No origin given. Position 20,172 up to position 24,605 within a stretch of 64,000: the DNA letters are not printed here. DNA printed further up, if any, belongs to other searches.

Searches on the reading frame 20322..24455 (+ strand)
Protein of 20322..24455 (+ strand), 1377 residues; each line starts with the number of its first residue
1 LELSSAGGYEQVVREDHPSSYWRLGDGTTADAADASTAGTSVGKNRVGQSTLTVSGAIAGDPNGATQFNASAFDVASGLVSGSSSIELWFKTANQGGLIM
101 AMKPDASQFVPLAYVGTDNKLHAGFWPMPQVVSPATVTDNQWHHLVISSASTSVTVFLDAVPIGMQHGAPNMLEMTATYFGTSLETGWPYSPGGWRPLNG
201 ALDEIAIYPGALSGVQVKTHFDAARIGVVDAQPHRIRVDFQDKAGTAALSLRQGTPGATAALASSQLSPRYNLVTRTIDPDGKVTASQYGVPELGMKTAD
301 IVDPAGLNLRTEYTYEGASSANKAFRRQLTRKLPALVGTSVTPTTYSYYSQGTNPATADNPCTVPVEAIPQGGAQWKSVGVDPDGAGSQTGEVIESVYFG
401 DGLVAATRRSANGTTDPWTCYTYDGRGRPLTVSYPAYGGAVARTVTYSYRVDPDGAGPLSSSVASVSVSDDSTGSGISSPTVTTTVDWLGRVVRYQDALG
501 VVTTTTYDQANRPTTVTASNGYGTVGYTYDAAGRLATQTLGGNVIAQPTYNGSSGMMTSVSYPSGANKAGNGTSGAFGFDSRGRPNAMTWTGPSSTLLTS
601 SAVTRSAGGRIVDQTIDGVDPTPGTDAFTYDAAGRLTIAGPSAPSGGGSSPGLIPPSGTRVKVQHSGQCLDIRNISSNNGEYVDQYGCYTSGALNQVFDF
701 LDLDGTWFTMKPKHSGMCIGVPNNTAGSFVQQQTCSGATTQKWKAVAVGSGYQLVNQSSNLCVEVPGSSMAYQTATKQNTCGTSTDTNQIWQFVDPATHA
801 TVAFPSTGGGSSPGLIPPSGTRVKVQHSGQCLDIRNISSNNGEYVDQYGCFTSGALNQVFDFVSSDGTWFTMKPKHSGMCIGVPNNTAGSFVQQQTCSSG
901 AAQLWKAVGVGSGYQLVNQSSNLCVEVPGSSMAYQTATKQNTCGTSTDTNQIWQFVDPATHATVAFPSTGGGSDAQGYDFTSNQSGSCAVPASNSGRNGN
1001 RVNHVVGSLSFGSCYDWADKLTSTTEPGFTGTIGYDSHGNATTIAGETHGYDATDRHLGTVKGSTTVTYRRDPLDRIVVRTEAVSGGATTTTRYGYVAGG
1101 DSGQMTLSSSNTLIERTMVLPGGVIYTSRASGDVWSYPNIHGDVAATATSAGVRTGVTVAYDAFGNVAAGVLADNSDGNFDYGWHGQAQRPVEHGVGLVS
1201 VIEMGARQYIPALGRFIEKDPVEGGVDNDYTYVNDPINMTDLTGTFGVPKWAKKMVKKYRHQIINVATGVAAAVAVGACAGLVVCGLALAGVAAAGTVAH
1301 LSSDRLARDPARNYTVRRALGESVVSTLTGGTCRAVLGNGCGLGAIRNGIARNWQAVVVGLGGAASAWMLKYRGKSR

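Call 3: search_protein_families(library=pfam, proteins=[window:20322-24455:+], max_evalue=0.1)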
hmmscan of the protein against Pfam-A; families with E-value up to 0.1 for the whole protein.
window:20322-24455:+ (1377 aa): 9 families
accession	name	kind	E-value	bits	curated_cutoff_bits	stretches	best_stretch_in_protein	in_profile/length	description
PF14200.12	RicinB_lectin_2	-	4.9e-44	149.4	25.6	6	857-940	2-88/89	Ricin-type beta-trefoil lectin domain-like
PF00652.28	Ricin_B_lectin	-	1.7e-24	86.8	29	4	821-953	3-126/126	Ricin-type beta-trefoil lectin domain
PF13385.13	Laminin_G_3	-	2.1e-13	51.1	27.6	1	80-217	15-150/151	Concanavalin A-like lectin/glucanases superfamily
PF05593.20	RHS_repeat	-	3.4e-10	40.5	22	3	490-521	5-36/38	RHS Repeat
PF03498.20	CDtoxinA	-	2e-05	24.7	22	0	660-741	55-132/149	Cytolethal distending toxin A/C domain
PF02210.31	Laminin_G_2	-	0.00085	20.2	22.9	1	90-183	1-99/126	Laminin G domain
PF00054.30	Laminin_G_1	-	0.031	14.9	24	1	90-181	1-98/131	Laminin G domain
PF17691.6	Croc_4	-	0.092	13.1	25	0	811-832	63-84/132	Contingent replication of cDNA 4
PF20264.4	DUF4784_N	-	0.1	13.4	24.2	0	630-681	52-103/107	DUF4784 N-terminal Ig-like domain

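Call 4: search_protein_families(library=ncbifam, proteins=[window:20322-24455:+], max_evalue=0.1)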
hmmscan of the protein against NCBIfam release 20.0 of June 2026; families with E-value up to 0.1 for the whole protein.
window:20322-24455:+ (1377 aa): 4 families
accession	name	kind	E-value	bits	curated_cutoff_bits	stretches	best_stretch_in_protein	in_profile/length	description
NF035929.1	lectin_1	subfamily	8.9e-20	70.5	800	2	796-949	737-881/886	lectin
TIGR03696.1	Rhs_assc_core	domain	5.5e-12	46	32.5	1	1161-1244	1-75/76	RHS repeat-associated core domain-containing protein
NF035930.1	lectin_2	subfamily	2.2e-08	34.1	100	2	660-784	121-233/238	lectin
TIGR01643.1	YD_repeat_2x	repeat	1e-05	25.8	15.8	1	489-521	4-36/42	YD repeat-containing protein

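Call 9: find_encoding_contigs(protein=window:20322-24455:+, flank=10000, max_places=6)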
Protein window:20322-24455:+ (1377 aa): no gene with exactly this product is on record in the collection.

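Call 13: find_homologous_proteins(query=window:20322-24455:+, max_evalue=0.00001)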
Query window:20322-24455:+ (1377 aa): 82 proteins with E <= 0.00001 among 8000 candidates.
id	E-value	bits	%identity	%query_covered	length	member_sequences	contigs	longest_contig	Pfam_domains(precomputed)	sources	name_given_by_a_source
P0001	0.0e+0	2811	97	93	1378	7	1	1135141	PF05593.20,PF13385.14,PF14200.13,PF00652.29,PF03498.21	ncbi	ncbi:MAG: RICIN domain-containing protein [Microthrixaceae bacterium]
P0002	0.0e+0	2531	96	61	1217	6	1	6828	PF05593.20,PF13385.14,PF14200.13,PF25023.2,PF00652.29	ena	-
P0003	8.4e-194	665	44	46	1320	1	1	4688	PF13385.14,PF25023.2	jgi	jgi:RHS repeat-associated protein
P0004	3.2e-136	474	37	46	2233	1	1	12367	PF07691.18,PF05593.20,PF24517.3,PF13385.14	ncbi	ncbi:MAG: LamG-like jellyroll fold domain-containing protein [Acidimicrobiales bacterium]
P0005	1.4e-132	462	53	20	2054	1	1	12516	PF07691.18,PF05593.20,PF25023.2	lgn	-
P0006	1.9e-110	389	40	46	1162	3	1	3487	PF07691.18,PF13385.14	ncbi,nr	ncbi:MAG: hypothetical protein QOI20_1030, partial [Acidimicrobiaceae bacterium]|nr:hypothetical pro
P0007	1.3e-106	376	41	30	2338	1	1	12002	PF07691.18,PF05593.20,PF25023.2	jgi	jgi:RHS repeat-associated protein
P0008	2.4e-101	358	43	24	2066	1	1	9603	PF07691.18,PF05593.20,PF24517.3,PF25023.2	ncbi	-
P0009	2.3e-95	339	37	32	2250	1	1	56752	PF07691.18,PF05593.20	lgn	-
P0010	3.8e-94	335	40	30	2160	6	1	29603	PF07691.18,PF05593.20,PF25023.2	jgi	jgi:RHS repeat-associated protein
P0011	4.6e-83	298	42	29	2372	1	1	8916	PF07691.18,PF05593.20,PF25023.2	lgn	-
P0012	6.7e-82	294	38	22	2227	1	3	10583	PF07691.18,PF05593.20,PF10528.15,PF25023.2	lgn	-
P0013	8.0e-82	294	44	20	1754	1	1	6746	PF07691.18,PF05593.20,PF10528.15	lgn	-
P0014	1.6e-75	273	36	28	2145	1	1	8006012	PF07691.18,PF05593.20,PF10528.15,PF25023.2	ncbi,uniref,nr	ncbi:hypothetical protein KHQ06_15995 [Nocardia tengchongensis]|uniref:PA14 domain-containing protei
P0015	2.8e-70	255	40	19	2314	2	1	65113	PF07691.18,PF05593.20,PF10528.15,PF25023.2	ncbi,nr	ncbi:PA14 domain-containing protein [Subtercola boreus]|nr:PA14 domain-containing protein [Subtercol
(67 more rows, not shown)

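Call 14: find_encoding_contigs(protein=P0001, flank=10000, max_places=4)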
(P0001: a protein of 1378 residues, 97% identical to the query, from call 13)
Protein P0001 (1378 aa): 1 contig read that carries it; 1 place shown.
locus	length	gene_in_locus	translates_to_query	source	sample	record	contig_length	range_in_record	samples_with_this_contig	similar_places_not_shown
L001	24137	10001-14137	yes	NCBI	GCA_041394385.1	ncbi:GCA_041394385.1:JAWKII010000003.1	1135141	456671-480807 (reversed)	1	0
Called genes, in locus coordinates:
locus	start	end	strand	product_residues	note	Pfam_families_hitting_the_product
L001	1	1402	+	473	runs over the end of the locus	PF00460:Flg_bb_rod, PF22638:FlgK_D1, PF06429:Flg_bbr_C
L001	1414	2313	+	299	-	PF00669:Flagellin_N (weak), PF00700:Flagellin_C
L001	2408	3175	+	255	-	PF01311:Bac_export_1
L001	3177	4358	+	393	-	PF01312:Bac_export_2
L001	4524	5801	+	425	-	PF00771:FHIPEP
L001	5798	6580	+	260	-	PF00771:FHIPEP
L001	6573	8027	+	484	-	-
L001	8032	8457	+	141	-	PF02623:FliW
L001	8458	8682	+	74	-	PF02599:CsrA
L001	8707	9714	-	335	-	PF13509:S1_2 (faint), PF00575:S1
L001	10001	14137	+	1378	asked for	PF13385:Laminin_G_3, PF05593:RHS_repeat (faint), PF00652:Ricin_B_lectin, PF03498:CDtoxinA (faint), PF14200:RicinB_lectin_2, PF00652:Ricin_B_lectin, PF14200:RicinB_lectin_2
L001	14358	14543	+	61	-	-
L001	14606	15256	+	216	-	-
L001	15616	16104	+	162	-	-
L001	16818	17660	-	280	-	PF01842:ACT, PF00551:Formyl_trans_N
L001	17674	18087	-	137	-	PF12680:SnoaL_2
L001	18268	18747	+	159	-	PF04851:ResIII, PF00270:DEAD, PF13604:AAA_30 (weak)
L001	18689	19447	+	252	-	-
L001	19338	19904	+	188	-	-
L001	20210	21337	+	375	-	PF03109:ABC1, PF01636:APH (weak)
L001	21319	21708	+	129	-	-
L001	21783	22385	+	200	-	PF00440:TetR_N, PF17940:TetR_C_31 (weak)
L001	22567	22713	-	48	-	-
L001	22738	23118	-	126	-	-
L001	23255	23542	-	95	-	PF00534:Glycos_transf_1 (weak)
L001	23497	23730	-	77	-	-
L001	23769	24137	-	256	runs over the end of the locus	-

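Call 15: find_encoding_contigs(protein=P0002, flank=10000, max_places=4)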
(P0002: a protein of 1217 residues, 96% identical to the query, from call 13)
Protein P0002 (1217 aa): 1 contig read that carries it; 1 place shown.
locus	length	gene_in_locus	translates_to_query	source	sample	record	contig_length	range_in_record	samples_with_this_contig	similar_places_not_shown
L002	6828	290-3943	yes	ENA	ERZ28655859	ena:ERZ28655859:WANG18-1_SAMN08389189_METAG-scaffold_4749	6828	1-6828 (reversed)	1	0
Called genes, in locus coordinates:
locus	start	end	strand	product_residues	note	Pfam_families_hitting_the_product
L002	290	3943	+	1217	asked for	PF13385:Laminin_G_3, PF05593:RHS_repeat (faint), PF25023:TEN_YD-shell (faint), PF00652:Ricin_B_lectin, PF14200:RicinB_lectin_2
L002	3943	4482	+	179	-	-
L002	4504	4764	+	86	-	-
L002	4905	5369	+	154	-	-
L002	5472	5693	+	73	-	-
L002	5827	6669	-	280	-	PF01842:ACT, PF00551:Formyl_trans_N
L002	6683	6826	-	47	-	?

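Call 20: search_protein_families(library=pfam, proteins=[L001:14159-14338:+, L001:14358-14543:+], max_evalue=10)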
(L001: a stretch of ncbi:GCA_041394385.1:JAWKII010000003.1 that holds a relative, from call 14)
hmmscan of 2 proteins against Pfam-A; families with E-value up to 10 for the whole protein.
L001:14159-14338:+ (59 aa): 1 family
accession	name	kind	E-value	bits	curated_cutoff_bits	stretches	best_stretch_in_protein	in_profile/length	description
PF06718.16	DUF1203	-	0.061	14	27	1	18-49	49-80/116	Protein of unknown function (DUF1203)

L001:14358-14543:+ (61 aa): 1 family
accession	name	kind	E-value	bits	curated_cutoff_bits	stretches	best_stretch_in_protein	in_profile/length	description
PF24244.1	Iec3-like_M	-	0.26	12.8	29.3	1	39-50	83-94/103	INO80 complex subunit 3-like, middle region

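Call 49: search_protein_families(library=phrogs, proteins=[L001:14159-14338:+, L001:14358-14543:+], max_evalue=0.1)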
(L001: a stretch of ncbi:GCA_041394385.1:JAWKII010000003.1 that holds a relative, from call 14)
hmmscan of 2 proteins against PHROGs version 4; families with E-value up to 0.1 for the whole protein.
L001:14159-14338:+ (59 aa): 0 families

L001:14358-14543:+ (61 aa): 0 families

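Call 62: search_solved_structures(query=window:20322-24452:+, max_evalue=0.001)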
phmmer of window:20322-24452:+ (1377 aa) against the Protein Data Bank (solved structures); distinct sequences matched with E-value up to 0.001: 2.
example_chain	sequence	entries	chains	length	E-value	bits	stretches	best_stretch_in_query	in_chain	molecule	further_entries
3pg0_A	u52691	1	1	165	4.7e-13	50.8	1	660-795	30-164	ThreeFoil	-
1knl_A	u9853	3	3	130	7.1e-07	30.4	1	655-791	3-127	ENDO-1,4-BETA-XYLANASE A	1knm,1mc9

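Call 84: predict_structure(alignment_id=A5)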
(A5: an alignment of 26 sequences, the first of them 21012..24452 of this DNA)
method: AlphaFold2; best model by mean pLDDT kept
length: 1147 residues; sequences in the alignment: 26
mean_pLDDT: 57.8   pTM: 0.59
mean pLDDT of the five models: 57.8, 57.6, 55.0, 54.2, 53.7
residues with pLDDT >= 90: 154; 70-90: 380; 50-70: 100; < 50: 513
segments of 3 or more residues with pLDDT < 50: 1-14, 38-40, 240-242, 412-518, 520-537, 547-757, 759-761, 993-995, 1005-1147
pLDDT, mean of each block of 10 residues (from residue 1): 42 49 59 52 69 77 77 71 79 72 81 86 83 80 86 66 87 88 85 86 86 84 63 69 56 82 88 91 89 90 94 96 92 94 95 89 94 84 84 75 70 37 28 25 30 26 26 28 26 28 29 32 31 42 55 26 28 26 25 23 26 25 26 28 24 26 24 22 24 24 23 25 31 30 27 42 60 74 79 80 83 90 88 91 86 88 85 84 89 90 90 88 90 75 81 64 85 82 81 59 48 29 35 36 33 28 26 27 26 25 21 27 29 24 24
secondary structure, 60 per line:
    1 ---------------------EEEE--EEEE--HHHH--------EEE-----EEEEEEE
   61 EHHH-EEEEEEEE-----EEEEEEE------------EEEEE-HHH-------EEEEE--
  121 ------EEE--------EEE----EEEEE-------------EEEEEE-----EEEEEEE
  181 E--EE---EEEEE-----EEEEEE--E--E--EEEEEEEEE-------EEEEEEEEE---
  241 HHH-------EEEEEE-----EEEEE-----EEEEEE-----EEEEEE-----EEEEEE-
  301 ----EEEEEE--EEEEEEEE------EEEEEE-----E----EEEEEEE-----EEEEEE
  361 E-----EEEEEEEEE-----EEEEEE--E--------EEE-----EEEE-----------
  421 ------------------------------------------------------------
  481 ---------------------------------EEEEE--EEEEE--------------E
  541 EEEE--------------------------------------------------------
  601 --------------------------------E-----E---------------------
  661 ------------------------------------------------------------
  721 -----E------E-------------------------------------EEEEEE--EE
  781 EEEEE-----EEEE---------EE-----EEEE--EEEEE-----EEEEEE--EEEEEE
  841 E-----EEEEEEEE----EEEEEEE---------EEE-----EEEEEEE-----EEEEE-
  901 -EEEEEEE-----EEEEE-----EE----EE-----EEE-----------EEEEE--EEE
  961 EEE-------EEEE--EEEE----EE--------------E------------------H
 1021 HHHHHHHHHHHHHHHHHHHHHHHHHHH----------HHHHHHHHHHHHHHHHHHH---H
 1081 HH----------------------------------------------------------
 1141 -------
elements in order (helices of 4 or more, strands of 3 or more residues): E22-25 E28-31 H34-37 E46-48 E54-61 E66-73 E79-85 E98-102 E114-118 E127-129 E138-140 E145-149 E163-168 E174-181 E189-193 E199-204 E213-221 E229-237 E251-256 E262-266 E272-277 E283-288 E294-299 E305-310 E313-320 E327-332 E343-349 E355-361 E367-375 E381-386 E398-400 E406-409 E514-518 E521-525 E540-544 E771-776 E779-785 E791-794 E811-814 E817-821 E827-832 E835-841 E847-854 E859-865 E875-877 E883-889 E895-899 E902-908 E914-918 E937-939 E951-955 E958-963 E971-974 E977-980 H1020-1047 H1058-1076
